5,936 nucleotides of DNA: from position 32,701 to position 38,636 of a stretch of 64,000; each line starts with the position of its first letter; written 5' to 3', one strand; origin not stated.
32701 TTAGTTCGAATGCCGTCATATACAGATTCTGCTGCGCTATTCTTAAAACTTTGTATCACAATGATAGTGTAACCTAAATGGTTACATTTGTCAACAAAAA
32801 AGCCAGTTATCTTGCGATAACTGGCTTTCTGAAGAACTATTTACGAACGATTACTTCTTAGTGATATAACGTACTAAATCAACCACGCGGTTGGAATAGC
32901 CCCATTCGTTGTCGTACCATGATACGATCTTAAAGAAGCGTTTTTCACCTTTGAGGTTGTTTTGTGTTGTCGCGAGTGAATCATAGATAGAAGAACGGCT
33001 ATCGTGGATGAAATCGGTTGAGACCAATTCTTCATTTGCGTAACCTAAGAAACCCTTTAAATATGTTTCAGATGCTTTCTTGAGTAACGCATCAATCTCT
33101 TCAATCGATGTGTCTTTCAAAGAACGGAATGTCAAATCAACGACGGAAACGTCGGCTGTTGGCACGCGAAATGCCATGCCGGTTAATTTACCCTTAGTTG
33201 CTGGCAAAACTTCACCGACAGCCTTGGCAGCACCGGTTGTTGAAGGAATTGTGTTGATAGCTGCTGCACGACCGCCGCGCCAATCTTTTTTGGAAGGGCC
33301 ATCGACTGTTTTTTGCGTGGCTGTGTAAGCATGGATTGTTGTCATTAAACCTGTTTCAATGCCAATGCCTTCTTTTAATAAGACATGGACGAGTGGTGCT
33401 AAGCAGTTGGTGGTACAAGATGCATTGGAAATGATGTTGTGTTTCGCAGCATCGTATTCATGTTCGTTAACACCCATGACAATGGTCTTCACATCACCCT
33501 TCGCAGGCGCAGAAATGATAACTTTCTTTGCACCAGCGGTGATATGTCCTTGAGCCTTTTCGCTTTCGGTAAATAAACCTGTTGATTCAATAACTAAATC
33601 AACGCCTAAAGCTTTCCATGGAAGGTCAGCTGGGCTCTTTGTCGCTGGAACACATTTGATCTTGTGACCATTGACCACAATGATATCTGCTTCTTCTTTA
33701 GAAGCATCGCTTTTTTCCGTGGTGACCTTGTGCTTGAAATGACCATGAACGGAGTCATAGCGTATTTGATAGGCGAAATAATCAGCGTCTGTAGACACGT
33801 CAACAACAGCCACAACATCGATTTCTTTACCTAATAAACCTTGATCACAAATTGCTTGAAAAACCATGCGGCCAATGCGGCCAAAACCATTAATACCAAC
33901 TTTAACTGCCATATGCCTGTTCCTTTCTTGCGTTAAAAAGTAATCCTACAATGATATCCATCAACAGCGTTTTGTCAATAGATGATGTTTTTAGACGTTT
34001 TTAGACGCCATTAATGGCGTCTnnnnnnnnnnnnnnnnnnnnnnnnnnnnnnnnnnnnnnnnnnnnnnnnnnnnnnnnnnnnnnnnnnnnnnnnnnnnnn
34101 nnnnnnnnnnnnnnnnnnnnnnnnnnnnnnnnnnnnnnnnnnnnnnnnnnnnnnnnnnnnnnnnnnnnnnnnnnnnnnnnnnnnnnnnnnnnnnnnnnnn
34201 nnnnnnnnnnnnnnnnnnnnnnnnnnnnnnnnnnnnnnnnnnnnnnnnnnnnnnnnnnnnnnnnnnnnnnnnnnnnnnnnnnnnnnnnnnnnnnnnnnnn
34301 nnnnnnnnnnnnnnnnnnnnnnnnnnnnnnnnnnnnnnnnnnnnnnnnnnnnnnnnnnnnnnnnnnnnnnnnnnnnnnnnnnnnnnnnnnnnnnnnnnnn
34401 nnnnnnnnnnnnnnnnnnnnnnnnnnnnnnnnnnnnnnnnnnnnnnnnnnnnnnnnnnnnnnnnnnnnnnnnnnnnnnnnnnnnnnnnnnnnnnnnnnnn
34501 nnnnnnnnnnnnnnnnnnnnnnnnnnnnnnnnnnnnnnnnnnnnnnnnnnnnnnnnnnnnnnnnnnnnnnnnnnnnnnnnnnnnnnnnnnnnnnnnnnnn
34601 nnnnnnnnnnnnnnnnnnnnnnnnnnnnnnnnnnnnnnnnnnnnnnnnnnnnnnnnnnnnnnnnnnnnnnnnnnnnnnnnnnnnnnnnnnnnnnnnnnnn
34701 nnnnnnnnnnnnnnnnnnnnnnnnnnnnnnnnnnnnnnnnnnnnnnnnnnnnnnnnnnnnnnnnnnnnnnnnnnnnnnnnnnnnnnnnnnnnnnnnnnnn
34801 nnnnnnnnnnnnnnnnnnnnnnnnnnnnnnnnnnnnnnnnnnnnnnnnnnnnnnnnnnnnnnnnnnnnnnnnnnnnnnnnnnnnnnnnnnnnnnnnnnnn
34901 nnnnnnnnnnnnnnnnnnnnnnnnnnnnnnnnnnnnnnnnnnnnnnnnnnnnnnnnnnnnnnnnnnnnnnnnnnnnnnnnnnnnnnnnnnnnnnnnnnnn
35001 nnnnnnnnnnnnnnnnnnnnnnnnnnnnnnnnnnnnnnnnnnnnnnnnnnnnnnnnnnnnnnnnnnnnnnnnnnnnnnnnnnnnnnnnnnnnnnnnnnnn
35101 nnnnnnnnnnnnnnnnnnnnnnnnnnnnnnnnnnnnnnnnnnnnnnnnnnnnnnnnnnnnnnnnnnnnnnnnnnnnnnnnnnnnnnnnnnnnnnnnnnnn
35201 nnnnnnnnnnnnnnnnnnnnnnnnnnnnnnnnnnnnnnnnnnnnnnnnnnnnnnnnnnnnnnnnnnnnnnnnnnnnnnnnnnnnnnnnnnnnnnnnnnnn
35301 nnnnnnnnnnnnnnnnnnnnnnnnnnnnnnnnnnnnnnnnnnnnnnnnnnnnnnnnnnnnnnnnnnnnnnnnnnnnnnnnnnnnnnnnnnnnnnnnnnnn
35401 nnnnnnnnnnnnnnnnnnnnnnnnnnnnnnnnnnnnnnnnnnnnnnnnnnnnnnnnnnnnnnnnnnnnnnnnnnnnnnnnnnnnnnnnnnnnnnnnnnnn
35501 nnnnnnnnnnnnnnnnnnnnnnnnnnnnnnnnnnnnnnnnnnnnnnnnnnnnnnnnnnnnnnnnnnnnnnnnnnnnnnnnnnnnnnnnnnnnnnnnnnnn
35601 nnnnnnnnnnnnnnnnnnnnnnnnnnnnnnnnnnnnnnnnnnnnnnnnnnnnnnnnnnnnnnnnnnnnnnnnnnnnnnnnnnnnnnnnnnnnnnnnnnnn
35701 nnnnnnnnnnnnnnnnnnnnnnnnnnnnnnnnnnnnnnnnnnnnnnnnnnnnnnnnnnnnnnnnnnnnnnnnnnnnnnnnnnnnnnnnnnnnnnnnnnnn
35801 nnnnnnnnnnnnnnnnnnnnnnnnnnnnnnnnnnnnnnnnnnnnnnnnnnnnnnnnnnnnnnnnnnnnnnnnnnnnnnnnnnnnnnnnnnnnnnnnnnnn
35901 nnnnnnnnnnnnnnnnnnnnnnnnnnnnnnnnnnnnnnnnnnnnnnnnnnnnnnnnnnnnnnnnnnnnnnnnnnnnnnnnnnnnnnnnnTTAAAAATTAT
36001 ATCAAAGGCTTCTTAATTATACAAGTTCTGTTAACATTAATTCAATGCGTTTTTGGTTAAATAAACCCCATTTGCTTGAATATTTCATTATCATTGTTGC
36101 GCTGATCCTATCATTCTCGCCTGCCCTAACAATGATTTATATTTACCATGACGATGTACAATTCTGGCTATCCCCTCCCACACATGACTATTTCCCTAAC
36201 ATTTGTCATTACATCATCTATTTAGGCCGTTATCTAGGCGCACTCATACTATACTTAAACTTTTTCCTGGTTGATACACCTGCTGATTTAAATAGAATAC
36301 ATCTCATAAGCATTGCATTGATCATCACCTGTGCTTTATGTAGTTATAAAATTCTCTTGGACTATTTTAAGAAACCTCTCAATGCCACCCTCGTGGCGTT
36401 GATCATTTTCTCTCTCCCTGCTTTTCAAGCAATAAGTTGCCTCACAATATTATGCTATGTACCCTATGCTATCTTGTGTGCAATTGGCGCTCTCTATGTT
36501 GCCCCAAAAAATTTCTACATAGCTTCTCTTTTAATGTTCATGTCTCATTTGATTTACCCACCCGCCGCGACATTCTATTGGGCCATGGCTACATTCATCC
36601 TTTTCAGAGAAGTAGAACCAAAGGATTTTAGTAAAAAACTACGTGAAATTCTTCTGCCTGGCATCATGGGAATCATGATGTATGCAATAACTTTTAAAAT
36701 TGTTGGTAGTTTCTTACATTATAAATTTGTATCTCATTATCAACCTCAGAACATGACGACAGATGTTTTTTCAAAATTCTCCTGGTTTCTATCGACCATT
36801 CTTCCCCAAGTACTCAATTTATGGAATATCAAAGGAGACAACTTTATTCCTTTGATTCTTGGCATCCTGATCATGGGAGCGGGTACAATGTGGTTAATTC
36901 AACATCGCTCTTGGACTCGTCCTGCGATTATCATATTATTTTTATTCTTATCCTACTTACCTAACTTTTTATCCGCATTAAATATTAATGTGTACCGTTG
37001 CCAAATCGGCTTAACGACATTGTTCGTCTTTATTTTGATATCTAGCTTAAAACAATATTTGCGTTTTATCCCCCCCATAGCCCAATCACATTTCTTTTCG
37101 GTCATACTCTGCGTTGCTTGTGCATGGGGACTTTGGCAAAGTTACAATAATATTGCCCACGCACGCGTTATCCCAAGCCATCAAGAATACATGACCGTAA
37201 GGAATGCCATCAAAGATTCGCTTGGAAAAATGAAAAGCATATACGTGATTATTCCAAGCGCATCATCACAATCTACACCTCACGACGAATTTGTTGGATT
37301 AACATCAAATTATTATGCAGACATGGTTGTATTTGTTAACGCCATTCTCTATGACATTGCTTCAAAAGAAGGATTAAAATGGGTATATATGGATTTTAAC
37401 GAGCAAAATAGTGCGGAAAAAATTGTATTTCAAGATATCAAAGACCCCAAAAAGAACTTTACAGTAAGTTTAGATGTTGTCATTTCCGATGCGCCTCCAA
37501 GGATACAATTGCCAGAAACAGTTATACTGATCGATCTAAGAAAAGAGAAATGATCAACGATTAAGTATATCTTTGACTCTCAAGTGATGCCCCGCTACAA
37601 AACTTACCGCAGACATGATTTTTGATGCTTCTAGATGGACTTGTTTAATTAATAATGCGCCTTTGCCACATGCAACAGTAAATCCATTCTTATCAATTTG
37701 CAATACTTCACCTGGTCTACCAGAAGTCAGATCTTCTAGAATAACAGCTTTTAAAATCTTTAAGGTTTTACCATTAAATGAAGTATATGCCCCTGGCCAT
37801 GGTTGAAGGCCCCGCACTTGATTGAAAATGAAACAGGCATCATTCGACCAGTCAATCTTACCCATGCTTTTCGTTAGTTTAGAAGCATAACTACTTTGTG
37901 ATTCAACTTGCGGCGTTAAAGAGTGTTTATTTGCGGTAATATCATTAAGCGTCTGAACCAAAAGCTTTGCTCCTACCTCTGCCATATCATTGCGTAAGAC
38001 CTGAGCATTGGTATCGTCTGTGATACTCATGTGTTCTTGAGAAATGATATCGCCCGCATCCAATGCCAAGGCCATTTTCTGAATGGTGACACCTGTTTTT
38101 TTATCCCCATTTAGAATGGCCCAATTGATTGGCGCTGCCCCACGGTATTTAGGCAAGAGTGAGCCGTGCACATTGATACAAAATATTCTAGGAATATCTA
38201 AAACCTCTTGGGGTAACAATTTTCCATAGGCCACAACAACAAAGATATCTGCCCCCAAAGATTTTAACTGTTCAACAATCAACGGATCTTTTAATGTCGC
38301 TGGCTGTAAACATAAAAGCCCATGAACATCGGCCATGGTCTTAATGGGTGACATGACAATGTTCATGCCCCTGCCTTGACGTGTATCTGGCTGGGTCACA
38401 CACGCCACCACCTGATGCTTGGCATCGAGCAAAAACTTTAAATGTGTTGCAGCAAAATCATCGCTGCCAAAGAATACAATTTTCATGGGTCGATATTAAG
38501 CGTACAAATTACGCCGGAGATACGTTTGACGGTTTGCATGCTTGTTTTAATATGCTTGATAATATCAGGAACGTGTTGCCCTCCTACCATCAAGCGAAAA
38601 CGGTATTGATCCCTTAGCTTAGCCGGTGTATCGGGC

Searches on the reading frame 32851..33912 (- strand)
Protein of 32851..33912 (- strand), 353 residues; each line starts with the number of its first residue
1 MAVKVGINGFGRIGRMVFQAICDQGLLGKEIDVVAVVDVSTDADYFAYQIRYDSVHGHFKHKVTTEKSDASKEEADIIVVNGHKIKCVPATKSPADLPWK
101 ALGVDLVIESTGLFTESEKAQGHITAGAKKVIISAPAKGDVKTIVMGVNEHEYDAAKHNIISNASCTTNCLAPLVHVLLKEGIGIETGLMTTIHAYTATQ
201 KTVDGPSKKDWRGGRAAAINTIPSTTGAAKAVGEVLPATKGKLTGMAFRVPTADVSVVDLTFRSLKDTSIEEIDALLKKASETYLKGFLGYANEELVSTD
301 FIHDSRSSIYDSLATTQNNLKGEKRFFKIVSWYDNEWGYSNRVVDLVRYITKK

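Call 16: search_protein_families(library=pfam, proteins=[window:32851-33912:-], max_evalue=0.001)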
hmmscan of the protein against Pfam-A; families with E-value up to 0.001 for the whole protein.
window:32851-33912:- (353 aa): 2 families
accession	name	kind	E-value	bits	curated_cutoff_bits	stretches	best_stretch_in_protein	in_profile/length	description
PF02800.25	Gp_dh_C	-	6.6e-62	208.2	24.4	1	171-333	1-158/158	Glyceraldehyde 3-phosphate dehydrogenase, C-terminal domain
PF00044.30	Gp_dh_N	-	5.3e-32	110.6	31.7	1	3-116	1-100/101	Glyceraldehyde 3-phosphate dehydrogenase, NAD binding domain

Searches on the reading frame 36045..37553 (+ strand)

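Call 17: search_protein_families(library=pfam, proteins=[window:36045-37553:+], max_evalue=0.001)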
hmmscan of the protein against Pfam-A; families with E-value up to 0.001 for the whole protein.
window:36045-37553:+ (502 aa): 0 families

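Call 71: search_protein_families(library=pfam, proteins=[window:36045-37553:+], max_evalue=0.01)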
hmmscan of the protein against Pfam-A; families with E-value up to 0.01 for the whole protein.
window:36045-37553:+ (502 aa): 1 family
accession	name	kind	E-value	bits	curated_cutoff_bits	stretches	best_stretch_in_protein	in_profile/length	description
PF09835.14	DUF2062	-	0.0027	18.1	27.4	1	139-235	37-144/147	Uncharacterized protein conserved in bacteria (DUF2062)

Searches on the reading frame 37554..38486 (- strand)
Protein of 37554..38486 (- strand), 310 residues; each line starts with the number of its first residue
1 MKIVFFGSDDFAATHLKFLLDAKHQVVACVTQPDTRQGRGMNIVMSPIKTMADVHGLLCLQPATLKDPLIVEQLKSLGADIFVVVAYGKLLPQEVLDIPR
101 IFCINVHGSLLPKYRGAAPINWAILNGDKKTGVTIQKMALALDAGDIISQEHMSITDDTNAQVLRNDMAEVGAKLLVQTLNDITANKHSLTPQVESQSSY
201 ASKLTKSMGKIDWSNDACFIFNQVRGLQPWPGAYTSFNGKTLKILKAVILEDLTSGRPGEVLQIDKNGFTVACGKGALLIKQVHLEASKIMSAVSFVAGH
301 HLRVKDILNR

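Call 17: search_protein_families(library=pfam, proteins=[window:37554-38486:-], max_evalue=0.001)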
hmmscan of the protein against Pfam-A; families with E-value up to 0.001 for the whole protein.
window:37554-38486:- (310 aa): 2 families
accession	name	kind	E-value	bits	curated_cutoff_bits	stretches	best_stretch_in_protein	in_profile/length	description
PF00551.24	Formyl_trans_N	-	1.8e-40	139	26.1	1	1-180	1-181/181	Formyl transferase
PF02911.23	Formyl_trans_C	-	6.7e-31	106.9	21.1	1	203-300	1-99/100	Formyl transferase, C-terminal domain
